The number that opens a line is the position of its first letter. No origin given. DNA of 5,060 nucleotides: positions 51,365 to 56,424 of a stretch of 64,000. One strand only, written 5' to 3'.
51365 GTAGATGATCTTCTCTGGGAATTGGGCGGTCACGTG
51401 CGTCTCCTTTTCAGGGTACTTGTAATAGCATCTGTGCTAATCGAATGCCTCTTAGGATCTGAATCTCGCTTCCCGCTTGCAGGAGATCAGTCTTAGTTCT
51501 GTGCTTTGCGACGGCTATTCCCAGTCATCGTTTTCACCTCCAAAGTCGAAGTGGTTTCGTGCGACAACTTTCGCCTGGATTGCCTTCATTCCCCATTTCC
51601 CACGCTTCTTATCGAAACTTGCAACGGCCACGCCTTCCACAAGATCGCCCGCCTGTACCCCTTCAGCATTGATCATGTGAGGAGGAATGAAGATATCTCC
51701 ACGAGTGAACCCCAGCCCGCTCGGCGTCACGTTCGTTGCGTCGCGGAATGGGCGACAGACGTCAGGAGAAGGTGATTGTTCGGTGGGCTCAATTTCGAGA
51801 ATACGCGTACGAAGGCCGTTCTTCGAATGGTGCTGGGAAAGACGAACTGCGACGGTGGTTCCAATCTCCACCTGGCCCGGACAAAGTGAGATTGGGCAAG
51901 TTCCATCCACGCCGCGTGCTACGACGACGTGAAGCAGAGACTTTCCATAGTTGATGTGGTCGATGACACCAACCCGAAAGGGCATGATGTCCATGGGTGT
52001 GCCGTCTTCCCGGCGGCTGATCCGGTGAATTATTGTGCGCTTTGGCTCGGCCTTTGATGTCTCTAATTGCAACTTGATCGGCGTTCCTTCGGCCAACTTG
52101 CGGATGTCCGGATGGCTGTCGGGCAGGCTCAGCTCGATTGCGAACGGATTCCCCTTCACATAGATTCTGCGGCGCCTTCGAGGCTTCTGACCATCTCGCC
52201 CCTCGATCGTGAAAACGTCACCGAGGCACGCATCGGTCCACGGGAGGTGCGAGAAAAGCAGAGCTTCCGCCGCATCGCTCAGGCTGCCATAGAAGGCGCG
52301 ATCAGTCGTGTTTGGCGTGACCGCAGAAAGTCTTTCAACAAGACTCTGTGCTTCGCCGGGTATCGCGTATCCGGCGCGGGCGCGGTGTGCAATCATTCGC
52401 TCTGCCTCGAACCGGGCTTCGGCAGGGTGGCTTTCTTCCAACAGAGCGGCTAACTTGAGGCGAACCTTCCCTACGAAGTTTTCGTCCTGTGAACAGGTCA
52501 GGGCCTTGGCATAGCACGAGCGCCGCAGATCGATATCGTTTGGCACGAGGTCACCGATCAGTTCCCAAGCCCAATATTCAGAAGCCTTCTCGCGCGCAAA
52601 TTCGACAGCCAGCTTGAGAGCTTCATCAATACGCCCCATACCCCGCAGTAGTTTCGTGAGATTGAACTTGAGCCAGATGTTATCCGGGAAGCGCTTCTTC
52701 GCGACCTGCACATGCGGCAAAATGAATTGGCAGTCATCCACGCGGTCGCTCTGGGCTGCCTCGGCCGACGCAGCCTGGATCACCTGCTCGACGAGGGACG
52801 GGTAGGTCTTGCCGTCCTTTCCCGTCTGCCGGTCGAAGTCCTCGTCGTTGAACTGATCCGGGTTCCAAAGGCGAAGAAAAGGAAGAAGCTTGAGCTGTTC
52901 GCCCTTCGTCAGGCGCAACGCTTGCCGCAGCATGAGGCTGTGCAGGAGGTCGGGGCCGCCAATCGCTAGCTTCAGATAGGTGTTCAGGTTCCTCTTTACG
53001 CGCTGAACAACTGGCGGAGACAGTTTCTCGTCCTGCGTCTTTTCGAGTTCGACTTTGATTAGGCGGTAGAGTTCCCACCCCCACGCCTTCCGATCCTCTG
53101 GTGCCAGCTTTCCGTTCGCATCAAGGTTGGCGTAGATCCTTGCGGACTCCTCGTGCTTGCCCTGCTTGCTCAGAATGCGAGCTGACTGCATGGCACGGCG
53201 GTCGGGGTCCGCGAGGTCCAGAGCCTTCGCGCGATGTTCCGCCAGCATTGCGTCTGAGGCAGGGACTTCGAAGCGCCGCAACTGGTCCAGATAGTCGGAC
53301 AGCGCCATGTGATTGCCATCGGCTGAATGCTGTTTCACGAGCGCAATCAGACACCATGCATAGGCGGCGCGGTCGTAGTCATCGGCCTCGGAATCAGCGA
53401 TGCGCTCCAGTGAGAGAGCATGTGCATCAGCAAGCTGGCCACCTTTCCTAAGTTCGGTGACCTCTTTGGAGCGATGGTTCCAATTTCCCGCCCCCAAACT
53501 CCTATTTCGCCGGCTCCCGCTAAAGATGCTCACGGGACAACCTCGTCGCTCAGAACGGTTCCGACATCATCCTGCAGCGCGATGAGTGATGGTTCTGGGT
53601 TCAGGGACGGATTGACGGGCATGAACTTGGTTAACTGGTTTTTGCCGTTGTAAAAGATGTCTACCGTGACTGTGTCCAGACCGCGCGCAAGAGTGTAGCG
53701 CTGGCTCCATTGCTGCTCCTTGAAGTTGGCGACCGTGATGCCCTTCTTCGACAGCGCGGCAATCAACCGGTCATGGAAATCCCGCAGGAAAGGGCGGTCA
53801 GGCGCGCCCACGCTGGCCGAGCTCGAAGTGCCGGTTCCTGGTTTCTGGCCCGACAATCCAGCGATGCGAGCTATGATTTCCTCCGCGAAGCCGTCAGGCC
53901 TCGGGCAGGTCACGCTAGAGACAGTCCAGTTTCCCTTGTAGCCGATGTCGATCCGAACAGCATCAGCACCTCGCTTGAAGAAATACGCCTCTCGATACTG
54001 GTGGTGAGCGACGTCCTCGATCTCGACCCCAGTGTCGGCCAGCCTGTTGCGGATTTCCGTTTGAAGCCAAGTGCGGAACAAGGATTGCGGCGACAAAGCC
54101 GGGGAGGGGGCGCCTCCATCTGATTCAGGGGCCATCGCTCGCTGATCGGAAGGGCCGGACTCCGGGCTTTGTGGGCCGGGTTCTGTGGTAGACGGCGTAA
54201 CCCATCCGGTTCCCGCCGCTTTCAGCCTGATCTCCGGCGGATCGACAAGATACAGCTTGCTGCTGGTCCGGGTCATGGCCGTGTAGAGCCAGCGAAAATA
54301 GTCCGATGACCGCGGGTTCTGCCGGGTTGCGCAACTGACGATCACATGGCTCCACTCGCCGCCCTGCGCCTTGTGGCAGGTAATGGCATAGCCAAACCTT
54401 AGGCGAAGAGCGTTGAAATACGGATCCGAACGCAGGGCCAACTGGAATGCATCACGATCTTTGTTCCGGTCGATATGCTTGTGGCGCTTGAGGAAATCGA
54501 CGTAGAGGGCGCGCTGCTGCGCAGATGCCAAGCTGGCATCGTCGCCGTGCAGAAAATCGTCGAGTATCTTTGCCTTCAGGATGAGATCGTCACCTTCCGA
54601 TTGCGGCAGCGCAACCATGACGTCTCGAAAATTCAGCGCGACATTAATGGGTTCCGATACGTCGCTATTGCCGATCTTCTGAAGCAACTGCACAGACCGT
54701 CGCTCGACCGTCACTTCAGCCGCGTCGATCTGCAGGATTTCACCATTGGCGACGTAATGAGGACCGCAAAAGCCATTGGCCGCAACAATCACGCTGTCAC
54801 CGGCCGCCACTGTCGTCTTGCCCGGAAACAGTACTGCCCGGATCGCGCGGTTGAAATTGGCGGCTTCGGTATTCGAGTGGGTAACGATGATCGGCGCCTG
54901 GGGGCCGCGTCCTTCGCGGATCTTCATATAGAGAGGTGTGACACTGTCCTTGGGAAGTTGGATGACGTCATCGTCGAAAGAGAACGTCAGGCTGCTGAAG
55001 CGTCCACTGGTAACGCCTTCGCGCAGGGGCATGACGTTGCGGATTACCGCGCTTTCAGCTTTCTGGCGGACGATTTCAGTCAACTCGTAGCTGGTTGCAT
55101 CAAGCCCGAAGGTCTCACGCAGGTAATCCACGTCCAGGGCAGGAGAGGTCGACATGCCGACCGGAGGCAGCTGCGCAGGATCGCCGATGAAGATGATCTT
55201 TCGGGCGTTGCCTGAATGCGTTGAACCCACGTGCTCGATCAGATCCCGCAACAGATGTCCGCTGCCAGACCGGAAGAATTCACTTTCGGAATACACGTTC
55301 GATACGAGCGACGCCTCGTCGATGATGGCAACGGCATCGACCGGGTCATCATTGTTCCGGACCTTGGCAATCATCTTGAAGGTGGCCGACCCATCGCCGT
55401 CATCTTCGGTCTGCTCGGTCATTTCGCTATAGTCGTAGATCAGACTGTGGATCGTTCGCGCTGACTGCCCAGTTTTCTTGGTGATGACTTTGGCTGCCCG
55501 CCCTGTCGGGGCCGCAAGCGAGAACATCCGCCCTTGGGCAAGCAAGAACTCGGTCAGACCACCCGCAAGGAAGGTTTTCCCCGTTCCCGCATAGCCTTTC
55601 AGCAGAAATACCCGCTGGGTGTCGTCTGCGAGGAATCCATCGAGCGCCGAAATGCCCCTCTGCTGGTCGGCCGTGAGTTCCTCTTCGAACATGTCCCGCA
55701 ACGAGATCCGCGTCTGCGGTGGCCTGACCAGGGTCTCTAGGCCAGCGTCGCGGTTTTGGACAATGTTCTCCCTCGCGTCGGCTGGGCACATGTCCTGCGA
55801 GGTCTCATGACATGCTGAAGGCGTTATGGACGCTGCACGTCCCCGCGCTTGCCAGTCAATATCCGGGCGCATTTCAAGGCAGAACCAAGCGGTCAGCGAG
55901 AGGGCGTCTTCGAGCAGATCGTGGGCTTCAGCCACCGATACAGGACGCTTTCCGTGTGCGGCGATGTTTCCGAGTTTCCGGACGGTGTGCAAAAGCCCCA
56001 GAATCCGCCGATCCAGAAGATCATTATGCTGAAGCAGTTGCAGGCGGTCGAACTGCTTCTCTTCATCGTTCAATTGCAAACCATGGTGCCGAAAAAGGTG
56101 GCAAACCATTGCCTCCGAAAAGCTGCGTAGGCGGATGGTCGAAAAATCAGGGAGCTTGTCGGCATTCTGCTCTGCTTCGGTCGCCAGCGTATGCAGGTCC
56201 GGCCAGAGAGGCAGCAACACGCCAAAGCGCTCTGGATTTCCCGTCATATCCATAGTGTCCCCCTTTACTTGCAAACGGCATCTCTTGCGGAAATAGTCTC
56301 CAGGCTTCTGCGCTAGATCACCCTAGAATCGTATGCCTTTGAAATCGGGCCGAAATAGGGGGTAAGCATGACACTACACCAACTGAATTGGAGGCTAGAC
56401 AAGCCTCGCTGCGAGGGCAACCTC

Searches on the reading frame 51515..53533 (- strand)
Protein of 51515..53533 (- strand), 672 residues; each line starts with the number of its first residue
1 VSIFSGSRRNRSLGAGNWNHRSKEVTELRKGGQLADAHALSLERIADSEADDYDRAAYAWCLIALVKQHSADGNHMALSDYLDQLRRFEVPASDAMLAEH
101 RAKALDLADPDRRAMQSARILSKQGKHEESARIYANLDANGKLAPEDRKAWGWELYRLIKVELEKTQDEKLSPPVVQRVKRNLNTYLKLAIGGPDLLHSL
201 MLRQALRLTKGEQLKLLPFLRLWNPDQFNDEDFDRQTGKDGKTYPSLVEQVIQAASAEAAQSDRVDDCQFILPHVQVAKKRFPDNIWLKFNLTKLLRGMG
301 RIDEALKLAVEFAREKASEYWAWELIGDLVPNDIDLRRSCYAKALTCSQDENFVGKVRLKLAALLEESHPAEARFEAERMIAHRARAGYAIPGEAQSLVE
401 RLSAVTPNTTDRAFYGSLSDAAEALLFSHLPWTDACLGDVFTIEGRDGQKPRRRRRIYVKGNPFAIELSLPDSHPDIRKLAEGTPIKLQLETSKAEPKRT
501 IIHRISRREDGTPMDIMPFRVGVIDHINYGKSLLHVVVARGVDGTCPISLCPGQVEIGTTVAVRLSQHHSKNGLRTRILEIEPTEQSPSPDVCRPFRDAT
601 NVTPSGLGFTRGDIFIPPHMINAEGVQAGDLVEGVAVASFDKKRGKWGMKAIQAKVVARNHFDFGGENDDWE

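Call 8: search_protein_families(library=pfam, proteins=[window:51515-53533:-], max_evalue=0.001)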
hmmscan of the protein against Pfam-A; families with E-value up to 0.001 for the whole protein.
window:51515-53533:- (672 aa): 3 families
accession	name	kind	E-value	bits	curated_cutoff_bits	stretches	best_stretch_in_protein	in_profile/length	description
PF22860.2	DUF7017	-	1.1e-35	123.1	27.5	1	286-422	1-141/141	Domain of unknown function (DUF7017)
PF22708.2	S1CSD-TOTE-1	-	1.9e-19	69.4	27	1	514-578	1-65/65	S1/CSD-like domain 1 of the TOTE conflict systems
PF22707.2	S1CSD-TOTE-2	-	1.5e-16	60.6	27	1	595-653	2-59/60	S1/CSD-like domain 2 of the TOTE conflict systems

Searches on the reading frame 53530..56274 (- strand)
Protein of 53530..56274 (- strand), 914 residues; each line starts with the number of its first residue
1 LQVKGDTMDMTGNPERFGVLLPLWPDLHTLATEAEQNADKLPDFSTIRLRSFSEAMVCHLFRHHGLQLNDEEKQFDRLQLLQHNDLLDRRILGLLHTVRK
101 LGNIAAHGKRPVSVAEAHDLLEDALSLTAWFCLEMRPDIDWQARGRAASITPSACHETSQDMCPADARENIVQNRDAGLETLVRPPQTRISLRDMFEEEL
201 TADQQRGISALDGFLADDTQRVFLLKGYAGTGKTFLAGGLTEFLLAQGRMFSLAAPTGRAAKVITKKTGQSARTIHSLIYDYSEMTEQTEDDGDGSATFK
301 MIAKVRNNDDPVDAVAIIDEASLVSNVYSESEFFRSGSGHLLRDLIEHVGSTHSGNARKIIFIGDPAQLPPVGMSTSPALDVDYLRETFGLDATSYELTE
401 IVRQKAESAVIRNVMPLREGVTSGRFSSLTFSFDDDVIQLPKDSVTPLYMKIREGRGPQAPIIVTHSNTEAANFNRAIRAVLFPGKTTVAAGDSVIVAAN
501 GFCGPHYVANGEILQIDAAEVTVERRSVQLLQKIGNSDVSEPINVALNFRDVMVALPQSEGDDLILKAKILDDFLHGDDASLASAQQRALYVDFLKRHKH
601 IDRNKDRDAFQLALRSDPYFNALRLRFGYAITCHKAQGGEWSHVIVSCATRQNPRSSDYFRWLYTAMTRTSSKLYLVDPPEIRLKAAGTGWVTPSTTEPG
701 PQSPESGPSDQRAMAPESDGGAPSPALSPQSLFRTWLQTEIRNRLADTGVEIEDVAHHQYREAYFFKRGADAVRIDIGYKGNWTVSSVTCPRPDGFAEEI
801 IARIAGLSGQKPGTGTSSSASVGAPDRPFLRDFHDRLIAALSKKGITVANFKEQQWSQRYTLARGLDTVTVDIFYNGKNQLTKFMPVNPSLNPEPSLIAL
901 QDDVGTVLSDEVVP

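Call 8: search_protein_families(library=pfam, proteins=[window:53530-56274:-], max_evalue=0.001)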
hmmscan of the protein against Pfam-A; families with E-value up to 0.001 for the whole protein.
window:53530-56274:- (914 aa): 9 families
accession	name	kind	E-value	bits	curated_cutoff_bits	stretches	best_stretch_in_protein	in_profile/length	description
PF22721.1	TBP-TOTE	-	3.2e-36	123.2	27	2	828-888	2-62/78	TATA-binding-like protein domain of the TOTE conflict systems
PF13604.12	AAA_30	-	5.1e-23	82.2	27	1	215-423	13-174/191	AAA domain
PF13538.12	UvrD_C_2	-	9.3e-18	64.3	27.4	1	628-677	2-52/52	UvrD-like helicase C-terminal domain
PF13245.12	AAA_19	-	3.8e-16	59.9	25.1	1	220-373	11-133/134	AAA domain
PF05970.20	PIF1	-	2.4e-08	34.3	25.9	1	200-379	2-162/223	PIF1-like helicase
PF13643.11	DUF4145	-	1.5e-05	25.4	23.1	1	34-122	3-85/88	Domain of unknown function (DUF4145)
PF09848.15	SLFN-g3_helicase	-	2.7e-05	24.1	24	1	221-414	2-171/354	Schlafen group 3, DNA/RNA helicase domain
PF13401.12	AAA_22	-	0.00014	22.6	27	1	218-369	3-126/130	AAA domain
PF13481.12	AAA_25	-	0.00073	19.6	27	0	220-282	33-98/195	AAA domain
